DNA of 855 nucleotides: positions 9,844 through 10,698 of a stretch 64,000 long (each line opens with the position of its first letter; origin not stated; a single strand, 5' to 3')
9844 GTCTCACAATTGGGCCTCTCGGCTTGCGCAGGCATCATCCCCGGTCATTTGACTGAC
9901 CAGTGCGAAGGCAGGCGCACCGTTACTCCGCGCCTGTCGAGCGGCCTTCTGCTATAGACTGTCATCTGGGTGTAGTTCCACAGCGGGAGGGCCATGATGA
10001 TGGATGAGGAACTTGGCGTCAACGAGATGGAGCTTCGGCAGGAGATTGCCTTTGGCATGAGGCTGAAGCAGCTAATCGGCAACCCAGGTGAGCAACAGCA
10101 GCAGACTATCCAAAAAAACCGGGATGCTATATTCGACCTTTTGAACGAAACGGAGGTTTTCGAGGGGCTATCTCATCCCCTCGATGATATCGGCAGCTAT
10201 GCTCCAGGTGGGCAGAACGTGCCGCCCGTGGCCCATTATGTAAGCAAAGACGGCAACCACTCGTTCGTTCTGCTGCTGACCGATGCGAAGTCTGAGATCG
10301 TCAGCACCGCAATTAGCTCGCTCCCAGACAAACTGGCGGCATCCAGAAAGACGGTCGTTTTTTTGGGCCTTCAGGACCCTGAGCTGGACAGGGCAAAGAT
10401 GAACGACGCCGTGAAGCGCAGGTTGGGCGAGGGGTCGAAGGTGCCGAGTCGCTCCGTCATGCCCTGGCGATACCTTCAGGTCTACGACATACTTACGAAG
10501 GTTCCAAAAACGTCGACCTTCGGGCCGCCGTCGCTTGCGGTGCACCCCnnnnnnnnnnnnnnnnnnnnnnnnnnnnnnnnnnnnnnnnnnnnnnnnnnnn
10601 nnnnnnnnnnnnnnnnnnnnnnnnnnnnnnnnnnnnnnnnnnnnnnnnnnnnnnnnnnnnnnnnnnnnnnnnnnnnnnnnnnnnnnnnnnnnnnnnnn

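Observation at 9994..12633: Lower-GC island with a SIR2-family protein and a convergent 4-TM protein next to IS debris: candidate anti-phage defence module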

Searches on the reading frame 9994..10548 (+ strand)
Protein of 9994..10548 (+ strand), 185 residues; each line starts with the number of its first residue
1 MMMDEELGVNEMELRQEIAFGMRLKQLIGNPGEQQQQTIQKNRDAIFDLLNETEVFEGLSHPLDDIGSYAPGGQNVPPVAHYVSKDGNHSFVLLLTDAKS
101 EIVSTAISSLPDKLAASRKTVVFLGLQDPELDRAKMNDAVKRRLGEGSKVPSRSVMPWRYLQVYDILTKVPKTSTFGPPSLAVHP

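Call 27: search_protein_families(library=pfam, alignment_id=A3, max_evalue=1)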
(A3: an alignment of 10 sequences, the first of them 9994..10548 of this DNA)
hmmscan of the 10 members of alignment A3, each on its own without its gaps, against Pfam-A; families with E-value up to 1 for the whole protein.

A. member 1, window:9994-10548:+ (185 aa): 0 families

B. families by the number of members that match (of 10 scanned): 5 families
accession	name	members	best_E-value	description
PF21318.3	BRCA2DBD_OB2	1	0.11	BRCA2, OB2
PF14601.11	TFX_C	1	0.12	DNA_binding protein, TFX, C-term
PF23582.1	WH_RGF3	1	0.13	RGF3 winged helix domain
PF18067.7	Lipase_C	1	0.14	Lipase C-terminal domain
PF00218.27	IGPS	1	0.24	Indole-3-glycerol phosphate synthase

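Call 38: search_protein_representatives(alignment_id=A3)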
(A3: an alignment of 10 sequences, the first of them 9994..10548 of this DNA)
Query: 10 sequences, 187 profile positions. Proteins with E-value up to 0.001 (for the whole library): 6; up to 1e-10: 6; up to 1e-30: 6. The best 6 are listed.
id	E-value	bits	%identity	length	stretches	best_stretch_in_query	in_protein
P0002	2.0e-67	243.1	-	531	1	1-185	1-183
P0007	5.2e-55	202.6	-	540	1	6-184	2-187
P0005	1.0e-50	188.6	-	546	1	2-178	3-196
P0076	2.4e-48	180.9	-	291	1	3-181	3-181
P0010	9.9e-47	175.6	-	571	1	7-187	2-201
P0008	6.0e-38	147.0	-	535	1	2-182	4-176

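Call 45: predict_structure(alignment_id=A3)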
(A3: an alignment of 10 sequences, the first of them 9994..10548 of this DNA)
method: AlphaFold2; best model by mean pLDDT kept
length: 185 residues; sequences in the alignment: 10
mean_pLDDT: 77.8   pTM: 0.76
mean pLDDT of the five models: 77.8, 76.7, 76.3, 75.7, 75.3
residues with pLDDT >= 90: 56; 70-90: 83; 50-70: 23; < 50: 23
segments of 3 or more residues with pLDDT < 50: 1-6, 67-72, 177-185
pLDDT, mean of each block of 10 residues (from residue 1): 49 83 91 84 90 78 58 67 82 92 88 86 92 93 71 79 88 51 36
secondary structure, 60 per line:
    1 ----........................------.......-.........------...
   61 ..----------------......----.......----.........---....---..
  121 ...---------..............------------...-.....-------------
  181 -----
elements in order: H5-28 H35-41 H43-51 E58-62 E79-84 E89-95 H100-108 H112-115 E119-123 H133-146 E159-161 H163-167

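Call 49: fold_search(model_id=the predicted structure, library=pdb)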
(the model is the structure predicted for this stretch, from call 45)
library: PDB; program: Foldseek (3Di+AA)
matches with E <= 10: 622; with E <= 0.001: 0
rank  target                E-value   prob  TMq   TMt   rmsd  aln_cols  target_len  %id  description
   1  1wtd_B                2.6e-02  0.80  0.36  0.28   6.8       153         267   14  Crystal structure of type II restrcition endonuclease, EcoO109I DNA-free form (released 2004-12-14)
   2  7e8r                  2.6e-02  0.72  0.31  0.21   7.6       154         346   13  EcoT38I restriction endonuclease (released 2022-03-02)
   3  1wtd_A                4.1e-02  0.41  0.32  0.25  12.6       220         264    9  Crystal structure of type II restrcition endonuclease, EcoO109I DNA-free form (released 2004-12-14)
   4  2vld_A                5.6e-02  0.60  0.31  0.26   6.8       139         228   14  crystal structure of a repair endonuclease from Pyrococcus abyssi (released 2009-05-19)
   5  5gkj_B                6.0e-02  0.84  0.34  0.29   5.0       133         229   14  Structure of EndoMS in apo form (released 2016-11-02)
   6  8xl0_E                7.7e-02  0.47  0.27  0.04   6.4       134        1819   10  Citrate-induced filament of human acetyl-coenzyme A carboxylase 1 (ACC1-citrate) (released 2024-10-23)
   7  5csa_B                8.2e-02  0.25  0.22  0.08   8.3       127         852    9  Crystal structure of domains BT-BCCP-AC1-AC5 of yeast acetyl-CoA carboxylase (released 2015-10-28)
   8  8xkz_C                8.7e-02  0.44  0.27  0.04   6.4       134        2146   10  Core region of the citrate-induced human acetyl-CoA carboxylase 1 filament (ACC1-citrate) (released 2024-10-23)
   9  8str_A                8.7e-02  0.10  0.13  0.08   9.5       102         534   14  Crystal Structure of HIV-1 Reverse Transcriptase (Y181C) varient in Complex with 5-(2-(2-(2,4-dioxo-3,4-dihydropyrimid (released 2023-11-29)
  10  5i6h_B                1.1e-01  0.35  0.27  0.05   6.7       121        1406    6  Crystal structure of CD-CT domains of Chaetomium thermophilum acetyl-CoA carboxylase (released 2016-04-20)
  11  6wb0_A                1.1e-01  0.10  0.15  0.08  10.3       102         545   17  +3 extended HIV-1 reverse transcriptase initiation complex core (pre-translocation state) (released 2020-06-24)
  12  2vld_B                1.2e-01  0.41  0.29  0.25   7.5       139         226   14  crystal structure of a repair endonuclease from Pyrococcus abyssi (released 2009-05-19)
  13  4b3p_A                1.2e-01  0.11  0.12  0.06  10.6        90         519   18  Structures of HIV-1 RT and RNA-DNA Complex Reveal a Unique RT Conformation and Substrate Interface (released 2013-01-16)
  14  1tv6_A                1.2e-01  0.08  0.13  0.07   9.4       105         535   13  HIV-1 Reverse Transcriptase Complexed with CP-94,707 (released 2004-07-20)
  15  5trc_A                1.3e-01  0.18  0.27  0.14  11.1       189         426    8  Crystal structure of phosphorylated AC3-AC5 domains of yeast acetyl-CoA carboxylase (released 2016-12-07)
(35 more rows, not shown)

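Call 71: search_solved_structures(query=A3, max_evalue=10)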
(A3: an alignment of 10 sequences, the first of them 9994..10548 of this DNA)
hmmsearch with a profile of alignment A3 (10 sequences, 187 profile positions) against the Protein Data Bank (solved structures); distinct sequences matched with E-value up to 10: 0.

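Call 72: search_protein_families(library=phrogs, proteins=[window:9994-10548:+], max_evalue=0.01)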
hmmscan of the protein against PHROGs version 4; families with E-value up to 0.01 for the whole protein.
window:9994-10548:+ (185 aa): 0 families

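Call 87: fold_search(model_id=the predicted structure, library=viral)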
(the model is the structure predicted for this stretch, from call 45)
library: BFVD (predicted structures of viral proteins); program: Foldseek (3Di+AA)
matches with E <= 10: 622; with E <= 0.001: 0
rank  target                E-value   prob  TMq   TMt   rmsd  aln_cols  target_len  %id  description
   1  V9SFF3                6.8e-03  0.84  0.30  0.29   7.4       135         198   14  DNA-directed RNA polymerase subunit RPB5 [Tunisvirus fontaine2]
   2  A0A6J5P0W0            1.9e-02  0.75  0.34  0.27   8.8       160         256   11  HTH_XRE domain containing protein [uncultured Caudovirales phage]
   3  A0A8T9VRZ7            2.0e-02  0.75  0.27  0.28   8.1       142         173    9  (no name in the UniProt tables at hand)
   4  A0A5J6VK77            2.0e-02  0.44  0.21  0.23   6.3       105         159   10  Uncharacterized protein [Megaviridae environmental sample]
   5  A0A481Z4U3            2.1e-02  0.80  0.36  0.07   8.7       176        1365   10  Type III restriction enzyme, res subunit [Pithovirus LCPAC001]
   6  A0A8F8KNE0            2.1e-02  0.44  0.28  0.23  13.7       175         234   10  DNA-directed RNA polymerase subunit 5 [Clandestinovirus]
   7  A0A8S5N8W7            2.9e-02  0.72  0.25  0.36   9.1       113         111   20  Nuclease [Siphoviridae sp. ctuaf34]
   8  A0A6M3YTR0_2          3.3e-02  0.38  0.25  0.06  10.6       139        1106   13  Putative nonstructral polyprotein [Riboviria sp.]
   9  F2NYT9                3.8e-02  0.72  0.28  0.32   5.6       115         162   14  Complete DpAV4 genome [Diadromus pulchellus ascovirus 4a]
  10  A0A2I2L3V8            4.6e-02  0.35  0.22  0.16   7.3       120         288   12  Endonuclease/exonuclease/phosphatase family protein [Orpheovirus IHUMI-LCC2]
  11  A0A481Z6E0            4.6e-02  0.28  0.25  0.20  13.0       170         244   12  DNA-directed RNA polymerase subunit 5 [Pithovirus LCPAC104]
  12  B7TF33                5.6e-02  0.13  0.12  0.12  10.0       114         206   13  Pol protein (Fragment) [Human immunodeficiency virus type 1]
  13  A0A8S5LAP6            6.3e-02  0.23  0.22  0.10  10.9       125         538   11  Large terminase [Podoviridae sp. ctBev14]
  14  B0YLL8                6.7e-02  0.41  0.23  0.09   5.8        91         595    9  ATP-binding cassette transporter-like protein [Glossina hytrovirus (isolate Glossina pallidipes/Ethiopia/Seibersdorf/-)]
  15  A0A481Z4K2            7.2e-02  0.51  0.35  0.17   8.0       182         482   11  Uncharacterized protein [Pithovirus LCPAC201]
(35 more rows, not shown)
